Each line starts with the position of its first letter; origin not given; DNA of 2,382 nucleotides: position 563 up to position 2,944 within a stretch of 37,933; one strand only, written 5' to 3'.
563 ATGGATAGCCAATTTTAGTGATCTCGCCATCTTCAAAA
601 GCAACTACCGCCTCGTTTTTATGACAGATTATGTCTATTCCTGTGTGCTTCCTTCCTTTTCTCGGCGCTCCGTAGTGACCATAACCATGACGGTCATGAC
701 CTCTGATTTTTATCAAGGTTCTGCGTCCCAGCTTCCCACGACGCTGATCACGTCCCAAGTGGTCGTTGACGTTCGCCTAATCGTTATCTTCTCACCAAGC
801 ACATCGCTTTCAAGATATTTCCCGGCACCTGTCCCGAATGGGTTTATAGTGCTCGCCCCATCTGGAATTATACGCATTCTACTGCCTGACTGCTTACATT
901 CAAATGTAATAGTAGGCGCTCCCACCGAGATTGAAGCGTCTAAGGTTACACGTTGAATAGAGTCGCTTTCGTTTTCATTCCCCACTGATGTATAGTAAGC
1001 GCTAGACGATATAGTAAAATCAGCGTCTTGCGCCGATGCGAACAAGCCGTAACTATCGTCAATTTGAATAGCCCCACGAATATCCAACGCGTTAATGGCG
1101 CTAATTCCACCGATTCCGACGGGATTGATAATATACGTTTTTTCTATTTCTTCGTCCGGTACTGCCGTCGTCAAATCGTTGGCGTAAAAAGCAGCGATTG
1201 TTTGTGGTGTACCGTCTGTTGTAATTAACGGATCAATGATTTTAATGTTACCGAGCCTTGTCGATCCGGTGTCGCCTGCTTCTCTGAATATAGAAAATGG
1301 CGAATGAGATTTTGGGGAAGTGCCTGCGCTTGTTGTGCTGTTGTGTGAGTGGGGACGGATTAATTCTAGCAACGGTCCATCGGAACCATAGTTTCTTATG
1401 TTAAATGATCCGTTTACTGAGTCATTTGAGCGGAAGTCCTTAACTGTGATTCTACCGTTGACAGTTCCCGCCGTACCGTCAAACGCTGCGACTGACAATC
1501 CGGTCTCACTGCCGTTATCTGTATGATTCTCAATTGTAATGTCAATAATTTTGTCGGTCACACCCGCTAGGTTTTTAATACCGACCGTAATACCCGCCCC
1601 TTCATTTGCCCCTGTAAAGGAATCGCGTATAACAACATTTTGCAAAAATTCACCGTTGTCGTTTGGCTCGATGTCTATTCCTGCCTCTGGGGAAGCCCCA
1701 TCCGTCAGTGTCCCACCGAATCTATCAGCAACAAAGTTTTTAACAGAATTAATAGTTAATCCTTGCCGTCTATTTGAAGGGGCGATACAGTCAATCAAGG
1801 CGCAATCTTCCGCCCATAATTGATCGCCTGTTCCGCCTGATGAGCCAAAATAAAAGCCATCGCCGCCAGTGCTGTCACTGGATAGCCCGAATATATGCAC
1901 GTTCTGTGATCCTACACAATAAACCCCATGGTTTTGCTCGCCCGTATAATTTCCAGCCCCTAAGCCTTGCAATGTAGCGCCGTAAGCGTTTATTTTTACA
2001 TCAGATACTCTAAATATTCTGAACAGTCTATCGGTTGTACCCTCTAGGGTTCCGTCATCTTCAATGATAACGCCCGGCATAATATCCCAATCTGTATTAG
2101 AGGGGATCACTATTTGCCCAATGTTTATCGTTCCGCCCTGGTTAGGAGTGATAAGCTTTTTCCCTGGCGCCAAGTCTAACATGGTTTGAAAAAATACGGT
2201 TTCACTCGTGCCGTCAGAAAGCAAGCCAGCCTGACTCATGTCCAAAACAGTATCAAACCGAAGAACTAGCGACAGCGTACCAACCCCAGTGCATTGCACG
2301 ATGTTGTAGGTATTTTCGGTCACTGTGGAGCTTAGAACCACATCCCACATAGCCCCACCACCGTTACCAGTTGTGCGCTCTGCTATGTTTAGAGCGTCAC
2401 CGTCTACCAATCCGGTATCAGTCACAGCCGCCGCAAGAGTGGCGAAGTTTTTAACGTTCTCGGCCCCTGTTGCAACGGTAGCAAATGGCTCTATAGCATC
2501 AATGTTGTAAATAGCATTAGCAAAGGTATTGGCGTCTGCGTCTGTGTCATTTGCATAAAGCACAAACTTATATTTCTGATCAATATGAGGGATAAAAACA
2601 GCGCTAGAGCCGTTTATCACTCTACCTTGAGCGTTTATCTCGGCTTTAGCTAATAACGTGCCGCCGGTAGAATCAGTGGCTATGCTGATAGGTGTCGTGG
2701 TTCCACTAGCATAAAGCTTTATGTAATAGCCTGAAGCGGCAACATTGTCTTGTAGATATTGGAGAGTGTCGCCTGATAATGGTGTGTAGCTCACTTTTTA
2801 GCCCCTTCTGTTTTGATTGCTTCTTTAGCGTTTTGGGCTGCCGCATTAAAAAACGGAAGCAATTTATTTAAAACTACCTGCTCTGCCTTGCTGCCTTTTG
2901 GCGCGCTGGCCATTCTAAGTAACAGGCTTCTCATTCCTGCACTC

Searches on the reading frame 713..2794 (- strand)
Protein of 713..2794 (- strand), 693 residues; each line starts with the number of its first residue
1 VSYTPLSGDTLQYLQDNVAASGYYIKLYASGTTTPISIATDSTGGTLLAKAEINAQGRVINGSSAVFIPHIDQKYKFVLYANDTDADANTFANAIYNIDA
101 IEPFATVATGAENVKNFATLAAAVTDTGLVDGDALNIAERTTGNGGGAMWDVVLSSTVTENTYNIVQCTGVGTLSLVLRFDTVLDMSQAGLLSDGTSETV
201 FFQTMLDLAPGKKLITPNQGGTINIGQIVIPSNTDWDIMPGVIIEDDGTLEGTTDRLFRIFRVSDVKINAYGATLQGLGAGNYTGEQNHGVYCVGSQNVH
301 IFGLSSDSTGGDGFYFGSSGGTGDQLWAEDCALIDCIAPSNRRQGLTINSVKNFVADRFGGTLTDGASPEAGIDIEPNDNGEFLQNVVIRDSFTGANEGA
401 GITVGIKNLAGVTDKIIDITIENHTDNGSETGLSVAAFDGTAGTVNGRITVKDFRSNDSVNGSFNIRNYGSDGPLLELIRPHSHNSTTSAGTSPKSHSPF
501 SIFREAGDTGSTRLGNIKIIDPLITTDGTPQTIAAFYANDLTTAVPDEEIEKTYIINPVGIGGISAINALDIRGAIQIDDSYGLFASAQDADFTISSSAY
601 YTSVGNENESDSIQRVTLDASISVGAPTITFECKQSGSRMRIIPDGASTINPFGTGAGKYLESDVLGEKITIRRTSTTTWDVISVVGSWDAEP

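Call 66: search_protein_families(library=pfam, alignment_id=A3, max_evalue=0.001)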
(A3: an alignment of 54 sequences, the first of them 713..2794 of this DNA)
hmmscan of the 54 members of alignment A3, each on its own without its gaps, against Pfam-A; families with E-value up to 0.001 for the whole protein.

A. member 1, window:713-2794:- (693 aa): 0 families

B. families by the number of members that match (of 54 scanned): 10 families
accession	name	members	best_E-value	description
PF20911.3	GP7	1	1.5e-113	Major capsid protein GP7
PF09588.16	YqaJ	1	5.6e-29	YqaJ-like viral recombinase domain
PF24175.2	SU10_adaptor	1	6.2e-23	SU10 adaptor protein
PF03592.21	Terminase_2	1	2.7e-22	Terminase small subunit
PF07102.17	YbcO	1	6.7e-14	Putative nuclease YbcO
PF04404.17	ERF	1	4e-12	ERF superfamily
PF21190.3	Bbp16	1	1.6e-09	Bbp16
PF11039.13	DUF2824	1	2.5e-07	Protein of unknown function (DUF2824)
PF03367.19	Zn_ribbon_ZPR1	1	0.00058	ZPR1 zinc-finger domain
PF21471.3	Reelin_subrepeat-B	1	0.00084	Reelin subrepeat B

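Call 67: search_protein_families(library=phrogs, alignment_id=A3, max_evalue=0.00001)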
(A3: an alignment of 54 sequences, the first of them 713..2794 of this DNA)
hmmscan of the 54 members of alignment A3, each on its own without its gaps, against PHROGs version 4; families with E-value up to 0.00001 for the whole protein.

A. member 1, window:713-2794:- (693 aa): 1 family
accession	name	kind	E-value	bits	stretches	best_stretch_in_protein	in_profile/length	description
phrog_14824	-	unknown function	9e-17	61.5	1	282-630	325-659/719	-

B. families by the number of members that match (of 54 scanned): 29 families (the first 25 are shown)
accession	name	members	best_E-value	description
phrog_578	-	1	1.6e-67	head closure Hc3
phrog_770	-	1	6.6e-67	DNA transfer protein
phrog_212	-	1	2.4e-66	major head protein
phrog_149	-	1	2.7e-46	exonuclease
phrog_29117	-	1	6.6e-37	head morphogenesis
phrog_434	-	1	3.2e-29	RecE-like recombination exonuclease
phrog_8198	-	1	2.4e-28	-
phrog_2941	-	1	9.9e-28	virion structural protein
phrog_51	-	1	1.3e-24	terminase small subunit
phrog_131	-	1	3.5e-24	HNH endonuclease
phrog_29864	-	1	5e-23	transglycosylase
phrog_155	-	1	1.5e-22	Erf-like ssDNA annealing protein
phrog_2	-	1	1.5e-20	terminase large subunit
phrog_427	-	1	2e-19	-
phrog_651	-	1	5.9e-19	head morphogenesis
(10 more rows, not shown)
